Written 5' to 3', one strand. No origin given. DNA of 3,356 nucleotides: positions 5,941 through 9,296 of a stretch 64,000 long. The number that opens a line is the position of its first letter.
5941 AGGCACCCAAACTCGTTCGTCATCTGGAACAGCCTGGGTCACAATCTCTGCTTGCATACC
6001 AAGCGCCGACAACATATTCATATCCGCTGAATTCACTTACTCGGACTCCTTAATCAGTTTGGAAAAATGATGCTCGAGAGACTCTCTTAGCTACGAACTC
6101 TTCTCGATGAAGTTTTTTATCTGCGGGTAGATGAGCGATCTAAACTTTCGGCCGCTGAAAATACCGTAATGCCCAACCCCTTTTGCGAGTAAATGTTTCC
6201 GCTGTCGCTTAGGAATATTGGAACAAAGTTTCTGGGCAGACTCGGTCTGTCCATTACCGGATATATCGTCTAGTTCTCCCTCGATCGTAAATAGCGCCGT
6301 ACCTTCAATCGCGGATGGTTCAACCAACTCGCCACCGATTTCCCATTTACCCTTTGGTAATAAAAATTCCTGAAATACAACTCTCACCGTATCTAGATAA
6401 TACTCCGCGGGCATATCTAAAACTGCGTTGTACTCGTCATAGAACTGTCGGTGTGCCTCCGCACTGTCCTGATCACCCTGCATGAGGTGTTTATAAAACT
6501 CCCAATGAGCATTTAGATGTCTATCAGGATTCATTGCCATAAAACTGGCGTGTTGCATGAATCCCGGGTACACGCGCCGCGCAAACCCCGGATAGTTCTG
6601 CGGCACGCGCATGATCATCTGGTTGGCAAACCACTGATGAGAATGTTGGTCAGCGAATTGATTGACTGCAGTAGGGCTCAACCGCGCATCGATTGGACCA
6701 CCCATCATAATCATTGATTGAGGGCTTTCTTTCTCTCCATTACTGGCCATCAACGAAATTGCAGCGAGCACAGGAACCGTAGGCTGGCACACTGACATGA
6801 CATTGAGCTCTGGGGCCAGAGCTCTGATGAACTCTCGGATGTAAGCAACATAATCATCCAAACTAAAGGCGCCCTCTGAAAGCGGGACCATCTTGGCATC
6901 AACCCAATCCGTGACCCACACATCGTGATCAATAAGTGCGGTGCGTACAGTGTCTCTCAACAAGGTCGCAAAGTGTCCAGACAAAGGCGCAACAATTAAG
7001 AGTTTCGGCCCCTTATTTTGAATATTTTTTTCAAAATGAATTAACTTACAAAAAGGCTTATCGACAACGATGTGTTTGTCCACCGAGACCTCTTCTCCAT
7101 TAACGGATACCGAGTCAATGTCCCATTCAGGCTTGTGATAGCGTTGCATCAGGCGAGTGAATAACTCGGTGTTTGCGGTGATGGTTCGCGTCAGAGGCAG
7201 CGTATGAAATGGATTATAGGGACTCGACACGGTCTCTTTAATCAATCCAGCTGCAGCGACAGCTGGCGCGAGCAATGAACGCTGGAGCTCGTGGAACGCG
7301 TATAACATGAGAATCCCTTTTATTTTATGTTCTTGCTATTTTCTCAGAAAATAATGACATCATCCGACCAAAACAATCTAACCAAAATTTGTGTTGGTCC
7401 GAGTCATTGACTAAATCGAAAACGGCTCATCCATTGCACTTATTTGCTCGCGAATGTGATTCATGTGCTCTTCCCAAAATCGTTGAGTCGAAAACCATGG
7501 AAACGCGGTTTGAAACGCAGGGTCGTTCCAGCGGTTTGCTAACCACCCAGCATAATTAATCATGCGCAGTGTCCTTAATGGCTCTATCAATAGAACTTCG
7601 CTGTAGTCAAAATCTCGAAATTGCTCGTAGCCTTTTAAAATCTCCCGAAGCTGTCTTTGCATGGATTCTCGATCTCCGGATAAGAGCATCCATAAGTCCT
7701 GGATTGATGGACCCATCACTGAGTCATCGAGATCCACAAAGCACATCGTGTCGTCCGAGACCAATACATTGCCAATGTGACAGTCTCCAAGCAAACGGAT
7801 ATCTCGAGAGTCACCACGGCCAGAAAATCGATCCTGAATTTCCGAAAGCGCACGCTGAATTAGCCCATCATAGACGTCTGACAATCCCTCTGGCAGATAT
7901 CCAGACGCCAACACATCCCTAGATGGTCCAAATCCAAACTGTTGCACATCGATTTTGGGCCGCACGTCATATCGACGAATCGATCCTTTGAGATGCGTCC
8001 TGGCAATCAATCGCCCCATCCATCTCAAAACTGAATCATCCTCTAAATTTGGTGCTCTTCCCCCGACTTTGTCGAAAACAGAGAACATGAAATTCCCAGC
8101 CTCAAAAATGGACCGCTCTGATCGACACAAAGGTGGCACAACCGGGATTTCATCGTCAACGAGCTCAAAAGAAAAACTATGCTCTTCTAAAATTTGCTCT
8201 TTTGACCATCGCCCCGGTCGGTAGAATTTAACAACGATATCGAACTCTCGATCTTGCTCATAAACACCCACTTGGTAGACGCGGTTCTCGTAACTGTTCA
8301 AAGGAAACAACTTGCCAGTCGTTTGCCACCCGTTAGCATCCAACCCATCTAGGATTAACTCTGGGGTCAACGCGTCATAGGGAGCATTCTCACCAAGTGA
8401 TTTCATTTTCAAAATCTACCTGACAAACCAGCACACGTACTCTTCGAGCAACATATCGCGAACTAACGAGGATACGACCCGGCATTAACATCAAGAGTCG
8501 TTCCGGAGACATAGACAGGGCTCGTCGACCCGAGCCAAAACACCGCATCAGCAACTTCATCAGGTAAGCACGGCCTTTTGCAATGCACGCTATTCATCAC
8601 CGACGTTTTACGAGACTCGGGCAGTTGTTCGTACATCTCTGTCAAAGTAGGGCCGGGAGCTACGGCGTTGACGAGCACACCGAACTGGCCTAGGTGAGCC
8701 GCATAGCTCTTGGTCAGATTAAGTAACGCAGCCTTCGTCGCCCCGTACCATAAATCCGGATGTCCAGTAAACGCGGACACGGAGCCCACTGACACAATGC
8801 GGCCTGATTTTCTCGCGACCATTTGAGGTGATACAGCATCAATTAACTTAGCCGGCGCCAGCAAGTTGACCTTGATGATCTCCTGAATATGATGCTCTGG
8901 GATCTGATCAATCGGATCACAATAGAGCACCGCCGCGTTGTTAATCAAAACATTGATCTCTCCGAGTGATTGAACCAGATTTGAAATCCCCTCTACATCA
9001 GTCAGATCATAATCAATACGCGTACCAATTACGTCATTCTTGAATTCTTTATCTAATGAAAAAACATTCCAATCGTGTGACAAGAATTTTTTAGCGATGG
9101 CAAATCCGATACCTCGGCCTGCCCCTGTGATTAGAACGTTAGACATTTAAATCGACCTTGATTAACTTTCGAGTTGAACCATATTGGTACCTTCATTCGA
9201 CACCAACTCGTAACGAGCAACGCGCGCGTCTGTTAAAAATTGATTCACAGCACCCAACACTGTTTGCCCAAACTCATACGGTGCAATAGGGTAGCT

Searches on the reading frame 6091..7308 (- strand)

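Call 53: search_protein_families(library=ncbifam, proteins=[window:6091-7308:-], max_evalue=1e-10)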
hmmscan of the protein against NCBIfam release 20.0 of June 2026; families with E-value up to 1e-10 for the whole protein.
window:6091-7308:- (405 aa): 1 family
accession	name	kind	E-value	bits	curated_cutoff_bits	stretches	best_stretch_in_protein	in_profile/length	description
TIGR01849.1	PHB_depoly_PhaZ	subfamily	1.8e-180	600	300.75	1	2-403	1-405/406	polyhydroxyalkanoate depolymerase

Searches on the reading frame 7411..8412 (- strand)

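Call 53: search_protein_families(library=ncbifam, proteins=[window:7411-8412:-], max_evalue=1e-10)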
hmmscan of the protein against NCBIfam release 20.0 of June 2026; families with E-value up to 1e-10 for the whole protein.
window:7411-8412:- (333 aa): 1 family
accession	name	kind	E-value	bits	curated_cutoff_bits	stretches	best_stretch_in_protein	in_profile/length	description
NF008738.0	PRK11768.1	equivalog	5.8e-123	410.4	194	1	8-330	5-322/327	serine/threonine protein kinase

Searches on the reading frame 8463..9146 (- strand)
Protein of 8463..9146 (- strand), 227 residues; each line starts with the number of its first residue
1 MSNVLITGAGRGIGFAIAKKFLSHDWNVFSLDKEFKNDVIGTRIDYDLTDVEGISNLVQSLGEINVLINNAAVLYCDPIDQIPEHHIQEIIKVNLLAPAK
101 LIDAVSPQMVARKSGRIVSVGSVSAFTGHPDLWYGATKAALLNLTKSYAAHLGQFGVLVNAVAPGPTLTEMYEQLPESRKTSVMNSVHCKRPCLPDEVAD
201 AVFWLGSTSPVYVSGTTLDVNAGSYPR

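Call 53: search_protein_families(library=ncbifam, proteins=[window:8463-9146:-], max_evalue=1e-10)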
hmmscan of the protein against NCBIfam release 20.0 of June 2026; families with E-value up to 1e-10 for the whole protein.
window:8463-9146:- (227 aa): 180 families (the best 25 are shown)
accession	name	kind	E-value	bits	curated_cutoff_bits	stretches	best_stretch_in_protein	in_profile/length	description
NF009464.0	PRK12824.1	subfamily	2.5e-41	142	269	1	4-225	5-243/245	3-oxoacyl-ACP reductase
NF009466.0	PRK12826.1-2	subfamily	4.8e-41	140.8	222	1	3-225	5-245/248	3-oxoacyl-ACP reductase FabG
TIGR01830.1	3oxo_ACP_reduc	equivalog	2.1e-40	138.9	297.75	1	4-223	1-237/239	3-oxoacyl-[acyl-carrier-protein] reductase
NF047420.2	EF_P_mod_YmfI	equivalog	2.3e-40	138.8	238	1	4-224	2-235/236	elongation factor P 5-aminopentanone reductase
NF005559.1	PRK07231.1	subfamily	9.8e-40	136.6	215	1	4-223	7-246/249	glucose 1-dehydrogenase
NF004198.0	PRK05653.1-3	equivalog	2.1e-39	135.5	296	1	3-224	9-246/248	3-oxoacyl-ACP reductase FabG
NF005753.0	PRK07577.1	equivalog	4.9e-38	131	310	1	3-223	5-231/237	SDR family oxidoreductase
TIGR01829.1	AcAcCoA_reduct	subfamily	1.4e-35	123.2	302.1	1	5-225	4-241/242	acetoacetyl-CoA reductase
NF004197.0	PRK05653.1-1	equivalog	4e-35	121.6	332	1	4-225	10-247/249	3-oxoacyl-ACP reductase FabG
NF005893.0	PRK07856.1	equivalog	6.9e-35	120.5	255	1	3-223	11-240/255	SDR family oxidoreductase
NF006074.0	PRK08220.1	equivalog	9e-35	120.5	312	1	3-181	10-194/251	2,3-dihydro-2,3-dihydroxybenzoate dehydrogenase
NF005067.0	PRK06484.1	equivalog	6.4e-33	114.1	713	1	4-223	12-250/524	short chain dehydrogenase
NF052558.1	MBtsdlDhBudC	equivalog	7.8e-33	114.1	270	1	4-223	6-240/250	meso-2,3-butanediol dehydrogenase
NF004199.0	PRK05653.1-4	equivalog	3.4e-32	112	301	1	2-225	6-246/247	3-oxoacyl-ACP reductase FabG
NF004778.0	PRK06124.1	equivalog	5.1e-32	111.3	303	1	5-223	15-251/256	SDR family oxidoreductase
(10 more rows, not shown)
